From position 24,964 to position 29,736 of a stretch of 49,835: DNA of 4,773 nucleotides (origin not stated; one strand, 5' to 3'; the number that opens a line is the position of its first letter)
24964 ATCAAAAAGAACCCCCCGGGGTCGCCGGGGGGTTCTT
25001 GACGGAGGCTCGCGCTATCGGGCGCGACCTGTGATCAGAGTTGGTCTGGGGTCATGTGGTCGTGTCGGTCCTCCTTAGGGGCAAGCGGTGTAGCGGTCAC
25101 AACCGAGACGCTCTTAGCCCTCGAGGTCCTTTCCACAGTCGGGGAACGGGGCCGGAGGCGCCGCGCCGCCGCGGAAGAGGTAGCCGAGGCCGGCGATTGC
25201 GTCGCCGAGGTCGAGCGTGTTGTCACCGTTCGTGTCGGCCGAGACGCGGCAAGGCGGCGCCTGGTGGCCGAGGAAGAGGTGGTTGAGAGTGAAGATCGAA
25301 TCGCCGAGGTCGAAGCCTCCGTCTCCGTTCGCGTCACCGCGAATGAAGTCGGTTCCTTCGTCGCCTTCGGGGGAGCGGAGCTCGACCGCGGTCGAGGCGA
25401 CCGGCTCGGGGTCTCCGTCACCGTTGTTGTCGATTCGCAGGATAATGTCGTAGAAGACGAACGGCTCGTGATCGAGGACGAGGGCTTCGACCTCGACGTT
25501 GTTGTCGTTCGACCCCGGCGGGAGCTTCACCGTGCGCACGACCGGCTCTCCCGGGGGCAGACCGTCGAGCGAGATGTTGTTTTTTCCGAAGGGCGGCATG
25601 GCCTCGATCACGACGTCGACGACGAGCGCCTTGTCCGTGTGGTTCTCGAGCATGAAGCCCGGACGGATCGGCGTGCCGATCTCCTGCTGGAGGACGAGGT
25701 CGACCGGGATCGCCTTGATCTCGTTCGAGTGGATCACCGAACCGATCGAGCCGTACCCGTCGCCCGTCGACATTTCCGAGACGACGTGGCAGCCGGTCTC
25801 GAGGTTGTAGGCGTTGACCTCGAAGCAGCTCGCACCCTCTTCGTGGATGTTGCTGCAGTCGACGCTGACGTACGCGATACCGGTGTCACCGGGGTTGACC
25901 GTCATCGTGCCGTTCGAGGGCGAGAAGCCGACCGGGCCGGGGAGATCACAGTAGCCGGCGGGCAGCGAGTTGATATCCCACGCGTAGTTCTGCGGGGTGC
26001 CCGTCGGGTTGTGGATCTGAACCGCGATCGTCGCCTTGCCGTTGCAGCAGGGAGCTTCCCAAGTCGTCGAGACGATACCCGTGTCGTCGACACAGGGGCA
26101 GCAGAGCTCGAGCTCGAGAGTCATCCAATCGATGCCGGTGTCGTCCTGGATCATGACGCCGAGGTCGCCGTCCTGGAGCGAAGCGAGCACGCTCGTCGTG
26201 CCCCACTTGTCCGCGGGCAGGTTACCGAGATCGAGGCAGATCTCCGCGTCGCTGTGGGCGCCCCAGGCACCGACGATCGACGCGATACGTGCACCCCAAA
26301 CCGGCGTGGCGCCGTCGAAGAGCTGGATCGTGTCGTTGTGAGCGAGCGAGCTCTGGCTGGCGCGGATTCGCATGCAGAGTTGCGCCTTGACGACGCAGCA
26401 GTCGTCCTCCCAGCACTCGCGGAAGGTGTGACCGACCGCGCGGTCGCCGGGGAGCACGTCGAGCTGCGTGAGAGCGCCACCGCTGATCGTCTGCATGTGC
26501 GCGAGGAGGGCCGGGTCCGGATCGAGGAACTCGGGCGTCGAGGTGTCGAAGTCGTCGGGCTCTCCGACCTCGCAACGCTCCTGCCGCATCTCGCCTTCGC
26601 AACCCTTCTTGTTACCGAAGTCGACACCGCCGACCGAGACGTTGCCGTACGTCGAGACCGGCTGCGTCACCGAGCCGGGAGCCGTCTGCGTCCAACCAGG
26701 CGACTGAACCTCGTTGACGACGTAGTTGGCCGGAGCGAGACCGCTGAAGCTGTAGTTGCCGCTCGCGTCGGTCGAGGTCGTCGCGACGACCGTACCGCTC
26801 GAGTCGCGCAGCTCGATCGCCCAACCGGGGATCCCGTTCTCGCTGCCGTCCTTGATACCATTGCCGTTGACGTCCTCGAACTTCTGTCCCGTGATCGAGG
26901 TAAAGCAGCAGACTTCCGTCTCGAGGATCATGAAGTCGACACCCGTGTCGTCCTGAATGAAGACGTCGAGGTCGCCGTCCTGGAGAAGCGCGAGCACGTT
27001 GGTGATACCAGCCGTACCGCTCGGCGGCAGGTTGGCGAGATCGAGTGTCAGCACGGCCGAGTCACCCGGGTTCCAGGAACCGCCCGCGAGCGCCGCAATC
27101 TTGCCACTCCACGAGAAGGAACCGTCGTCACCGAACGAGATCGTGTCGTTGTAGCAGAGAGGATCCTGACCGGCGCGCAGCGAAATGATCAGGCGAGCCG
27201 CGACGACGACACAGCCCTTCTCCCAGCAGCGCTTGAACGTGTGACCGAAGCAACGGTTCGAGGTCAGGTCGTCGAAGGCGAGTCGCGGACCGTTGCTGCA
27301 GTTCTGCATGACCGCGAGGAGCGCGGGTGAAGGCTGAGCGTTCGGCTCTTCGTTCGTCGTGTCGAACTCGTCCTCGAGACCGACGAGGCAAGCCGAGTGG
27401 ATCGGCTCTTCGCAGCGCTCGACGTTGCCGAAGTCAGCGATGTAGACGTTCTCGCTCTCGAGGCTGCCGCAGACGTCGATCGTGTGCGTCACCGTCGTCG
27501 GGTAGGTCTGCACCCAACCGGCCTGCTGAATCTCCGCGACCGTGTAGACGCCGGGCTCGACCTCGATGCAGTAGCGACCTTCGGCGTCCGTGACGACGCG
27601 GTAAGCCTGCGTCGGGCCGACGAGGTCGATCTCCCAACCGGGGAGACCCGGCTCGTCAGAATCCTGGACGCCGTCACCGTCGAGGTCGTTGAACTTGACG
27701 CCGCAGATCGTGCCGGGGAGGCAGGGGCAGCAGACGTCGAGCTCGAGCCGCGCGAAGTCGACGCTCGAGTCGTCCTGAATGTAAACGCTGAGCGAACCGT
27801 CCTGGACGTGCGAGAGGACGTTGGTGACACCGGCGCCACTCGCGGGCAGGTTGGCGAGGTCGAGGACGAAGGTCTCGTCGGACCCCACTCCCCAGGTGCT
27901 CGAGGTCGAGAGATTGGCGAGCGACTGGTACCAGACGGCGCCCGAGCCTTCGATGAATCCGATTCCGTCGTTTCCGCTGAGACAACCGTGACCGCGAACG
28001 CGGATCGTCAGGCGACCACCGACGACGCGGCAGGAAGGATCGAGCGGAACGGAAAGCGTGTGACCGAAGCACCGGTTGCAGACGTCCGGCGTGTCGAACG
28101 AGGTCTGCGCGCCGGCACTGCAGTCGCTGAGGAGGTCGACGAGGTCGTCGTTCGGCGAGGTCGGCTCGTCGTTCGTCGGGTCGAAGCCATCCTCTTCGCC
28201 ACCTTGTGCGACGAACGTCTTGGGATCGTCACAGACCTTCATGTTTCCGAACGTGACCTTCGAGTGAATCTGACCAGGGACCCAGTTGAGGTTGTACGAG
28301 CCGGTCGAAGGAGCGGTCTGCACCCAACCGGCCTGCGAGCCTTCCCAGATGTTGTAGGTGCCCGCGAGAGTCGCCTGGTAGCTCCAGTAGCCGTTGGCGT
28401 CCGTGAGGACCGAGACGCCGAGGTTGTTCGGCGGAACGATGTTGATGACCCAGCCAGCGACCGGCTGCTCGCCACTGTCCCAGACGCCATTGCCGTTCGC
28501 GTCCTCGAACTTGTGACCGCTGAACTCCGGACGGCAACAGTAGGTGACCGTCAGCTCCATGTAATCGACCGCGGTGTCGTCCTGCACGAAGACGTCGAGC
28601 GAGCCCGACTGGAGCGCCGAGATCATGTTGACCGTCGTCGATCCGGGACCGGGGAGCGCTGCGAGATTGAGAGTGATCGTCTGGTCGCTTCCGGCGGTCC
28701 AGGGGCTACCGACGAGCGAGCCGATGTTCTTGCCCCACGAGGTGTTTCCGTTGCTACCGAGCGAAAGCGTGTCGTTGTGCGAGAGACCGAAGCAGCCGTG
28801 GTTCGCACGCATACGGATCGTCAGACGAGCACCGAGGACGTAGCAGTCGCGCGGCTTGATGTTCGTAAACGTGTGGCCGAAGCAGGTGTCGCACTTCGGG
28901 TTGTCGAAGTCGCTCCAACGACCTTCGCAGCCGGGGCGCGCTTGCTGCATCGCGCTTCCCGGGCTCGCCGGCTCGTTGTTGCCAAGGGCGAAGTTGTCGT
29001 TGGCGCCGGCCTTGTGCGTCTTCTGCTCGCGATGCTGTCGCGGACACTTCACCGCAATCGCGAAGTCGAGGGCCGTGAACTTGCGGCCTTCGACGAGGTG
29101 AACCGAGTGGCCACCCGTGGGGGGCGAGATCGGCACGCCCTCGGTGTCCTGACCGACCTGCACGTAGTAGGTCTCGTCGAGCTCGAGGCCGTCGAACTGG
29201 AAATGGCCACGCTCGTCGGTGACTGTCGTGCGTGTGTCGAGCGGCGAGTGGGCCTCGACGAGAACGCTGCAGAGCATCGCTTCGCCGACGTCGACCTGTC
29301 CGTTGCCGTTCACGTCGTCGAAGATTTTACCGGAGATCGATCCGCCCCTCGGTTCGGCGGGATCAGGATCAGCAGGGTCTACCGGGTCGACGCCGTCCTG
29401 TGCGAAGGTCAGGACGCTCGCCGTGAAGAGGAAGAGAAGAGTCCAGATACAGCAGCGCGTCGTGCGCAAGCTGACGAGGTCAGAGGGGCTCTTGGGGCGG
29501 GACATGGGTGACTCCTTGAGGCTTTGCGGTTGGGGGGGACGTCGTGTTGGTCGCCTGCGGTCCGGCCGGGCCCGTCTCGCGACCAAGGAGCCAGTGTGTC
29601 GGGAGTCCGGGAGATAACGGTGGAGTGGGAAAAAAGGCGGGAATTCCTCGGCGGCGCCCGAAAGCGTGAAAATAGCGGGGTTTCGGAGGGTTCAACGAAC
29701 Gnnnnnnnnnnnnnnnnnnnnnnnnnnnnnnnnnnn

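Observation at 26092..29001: Unassigned ~155-aa cysteine-rich module repeated four times, alternating with SdrD-B-like units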

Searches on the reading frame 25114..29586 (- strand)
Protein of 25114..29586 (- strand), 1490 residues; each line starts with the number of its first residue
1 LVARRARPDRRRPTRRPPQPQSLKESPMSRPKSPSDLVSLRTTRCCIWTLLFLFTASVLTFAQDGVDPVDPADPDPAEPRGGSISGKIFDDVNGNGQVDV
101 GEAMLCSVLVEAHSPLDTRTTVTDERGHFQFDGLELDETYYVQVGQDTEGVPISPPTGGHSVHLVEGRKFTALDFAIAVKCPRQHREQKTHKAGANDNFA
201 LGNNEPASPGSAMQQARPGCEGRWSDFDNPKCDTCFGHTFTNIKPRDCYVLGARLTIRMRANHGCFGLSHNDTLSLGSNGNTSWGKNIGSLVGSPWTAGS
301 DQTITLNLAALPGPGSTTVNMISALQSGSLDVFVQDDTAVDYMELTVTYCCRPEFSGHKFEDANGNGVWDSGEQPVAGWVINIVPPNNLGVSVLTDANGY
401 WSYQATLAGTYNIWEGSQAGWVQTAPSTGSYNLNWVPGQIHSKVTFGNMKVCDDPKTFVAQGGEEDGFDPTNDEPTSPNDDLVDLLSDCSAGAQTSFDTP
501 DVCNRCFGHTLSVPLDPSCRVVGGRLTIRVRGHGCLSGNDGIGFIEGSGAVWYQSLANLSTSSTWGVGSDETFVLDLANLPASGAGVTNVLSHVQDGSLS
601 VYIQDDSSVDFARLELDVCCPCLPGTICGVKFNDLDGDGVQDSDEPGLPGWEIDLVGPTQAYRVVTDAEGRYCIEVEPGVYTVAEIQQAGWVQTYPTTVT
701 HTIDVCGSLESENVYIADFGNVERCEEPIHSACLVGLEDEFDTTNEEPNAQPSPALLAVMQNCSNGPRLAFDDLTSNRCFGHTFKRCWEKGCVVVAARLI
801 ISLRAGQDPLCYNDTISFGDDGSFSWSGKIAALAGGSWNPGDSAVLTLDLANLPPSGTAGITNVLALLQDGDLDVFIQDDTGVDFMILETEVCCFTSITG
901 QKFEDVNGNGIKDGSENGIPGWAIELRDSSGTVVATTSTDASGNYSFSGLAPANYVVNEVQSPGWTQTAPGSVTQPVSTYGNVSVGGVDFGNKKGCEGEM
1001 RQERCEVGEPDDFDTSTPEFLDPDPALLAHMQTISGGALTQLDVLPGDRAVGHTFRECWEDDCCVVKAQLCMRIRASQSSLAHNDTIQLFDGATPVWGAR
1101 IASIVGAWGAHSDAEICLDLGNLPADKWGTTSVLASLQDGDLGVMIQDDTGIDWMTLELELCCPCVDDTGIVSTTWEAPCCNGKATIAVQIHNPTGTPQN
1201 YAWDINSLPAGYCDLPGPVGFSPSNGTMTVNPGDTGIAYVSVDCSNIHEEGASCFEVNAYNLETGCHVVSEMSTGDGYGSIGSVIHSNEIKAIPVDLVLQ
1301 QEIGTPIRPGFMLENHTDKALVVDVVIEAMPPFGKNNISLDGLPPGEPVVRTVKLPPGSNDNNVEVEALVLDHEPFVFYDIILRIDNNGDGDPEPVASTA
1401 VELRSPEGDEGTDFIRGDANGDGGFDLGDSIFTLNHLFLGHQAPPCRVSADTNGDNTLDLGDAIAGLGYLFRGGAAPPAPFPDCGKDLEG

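Call 3: search_protein_families(library=pfam, proteins=[window:25114-29586:-], max_evalue=1)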
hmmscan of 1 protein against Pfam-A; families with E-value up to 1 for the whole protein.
window:25114-29586:- (1490 aa): 10 families
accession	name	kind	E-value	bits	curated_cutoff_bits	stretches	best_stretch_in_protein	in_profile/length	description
PF17210.9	SdrD_B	-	3.8e-42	143.5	29.7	4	902-971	7-76/112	SdrD B-like domain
PF13620.12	CarboxypepD_reg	-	7.3e-21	74.8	32.3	4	911-974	6-68/82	Carboxypeptidase regulatory-like domain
PF17802.7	SpaA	-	3.3e-15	56.4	23.1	1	914-963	9-62/91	Prealbumin-like fold domain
PF13715.12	CarbopepD_reg_2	-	1.5e-05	25.4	32.2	0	916-956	11-47/88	CarboxypepD_reg-like domain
PF00775.27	Dioxygenase_C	-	0.00014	21.8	27.3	0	386-444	71-125/182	Dioxygenase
PF11974.14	bMG3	-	0.0015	18.9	34.9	1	917-950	26-59/103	Bacterial alpha-2-macroglobulin MG3 domain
PF23193.1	NOMO_3rd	-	0.0077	16.7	27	0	932-957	57-82/120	NOMO third transthyretin-like domain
PF02369.22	Big_1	-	0.015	15.8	34.9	1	911-947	25-64/93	Bacterial Ig-like domain (group 1)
PF23194.1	NOMO_5th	-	0.043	14.6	27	1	660-684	30-55/89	NOMO fifth transthyretin-like domain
PF08400.16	phage_tail_N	-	0.066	13.6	26.6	1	664-690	41-66/134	Prophage tail fibre N-terminal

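Call 4: search_protein_families(library=ncbifam, proteins=[window:25114-29586:-], max_evalue=1)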
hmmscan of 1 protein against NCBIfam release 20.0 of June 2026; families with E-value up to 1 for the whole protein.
window:25114-29586:- (1490 aa): 6 families
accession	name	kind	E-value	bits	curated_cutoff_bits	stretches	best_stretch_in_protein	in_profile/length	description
NF012181.0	MSCRAMM_SdrD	exception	9.1e-16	56.5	2500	3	903-973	689-759/1379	MSCRAMM family adhesin SdrD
NF000535.3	MSCRAMM_SdrC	exception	1.2e-10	40.1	1700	1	903-974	504-575/963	MSCRAMM family adhesin SdrC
NF058648.1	ECF_sub_HI1622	equivalog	0.00064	19.8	100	1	922-956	42-77/180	NikL family nickel/cobalt ECF transporter subunit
NF033902.0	iso_D2_wall_anc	subfamily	0.025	13.4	95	1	928-977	132-183/540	SpaH/EbpB family LPXTG-anchored major pilin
NF040520.1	Ig_like_BLP2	equivalog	0.2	9.8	750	1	923-947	193-217/730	Ig-like repeat protein Blp2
TIGR02422.1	protocat_beta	equivalog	0.46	10.1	296.4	0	934-959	109-134/220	protocatechuate 3,4-dioxygenase subunit beta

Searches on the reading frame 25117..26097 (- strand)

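Call 7: search_protein_families(library=pfam, proteins=[window:25117-26097:-], max_evalue=10)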
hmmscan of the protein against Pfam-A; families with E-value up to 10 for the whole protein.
seq(327 aa): 1 family
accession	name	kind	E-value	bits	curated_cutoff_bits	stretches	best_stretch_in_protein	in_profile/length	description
PF13517.12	FG-GAP_3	-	1.1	10.3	26.9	0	224-264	23-59/61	FG-GAP-like repeat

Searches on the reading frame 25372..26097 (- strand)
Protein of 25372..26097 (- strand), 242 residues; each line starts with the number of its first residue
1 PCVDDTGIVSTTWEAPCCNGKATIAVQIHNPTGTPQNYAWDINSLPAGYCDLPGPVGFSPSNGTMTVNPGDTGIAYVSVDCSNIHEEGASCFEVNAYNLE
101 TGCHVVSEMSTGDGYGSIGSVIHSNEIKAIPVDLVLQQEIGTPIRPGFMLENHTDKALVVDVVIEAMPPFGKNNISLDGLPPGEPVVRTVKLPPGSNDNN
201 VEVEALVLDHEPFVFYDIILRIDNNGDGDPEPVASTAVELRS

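Call 71: predict_structure(protein=window:25372-26097:-)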
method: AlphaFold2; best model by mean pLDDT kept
length: 242 residues; sequences in the alignment: 1
mean_pLDDT: 47.7   pTM: 0.41
mean pLDDT of the five models: 47.7, 45.9, 43.9, 42.7, 32.9
residues with pLDDT >= 90: 0; 70-90: 34; 50-70: 51; < 50: 157
segments of 3 or more residues with pLDDT < 50: 1-73, 76-95, 102-158, 167-169
pLDDT, mean of each block of 10 residues (from residue 1): 34 36 38 36 34 30 40 48 41 46 40 33 34 37 44 43 51 65 80 60 76 68 70 63 48
secondary structure, 60 per line:
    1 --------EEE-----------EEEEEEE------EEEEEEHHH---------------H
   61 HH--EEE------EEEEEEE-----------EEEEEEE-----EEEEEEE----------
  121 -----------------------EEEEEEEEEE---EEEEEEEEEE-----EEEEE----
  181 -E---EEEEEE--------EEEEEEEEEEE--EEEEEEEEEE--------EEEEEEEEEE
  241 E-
elements in order: E9-11 E23-29 E36-41 E65-67 E74-80 E92-98 E104-110 E144-153 E157-166 E172-176 E186-191 E200-210 E213-222 E231-241
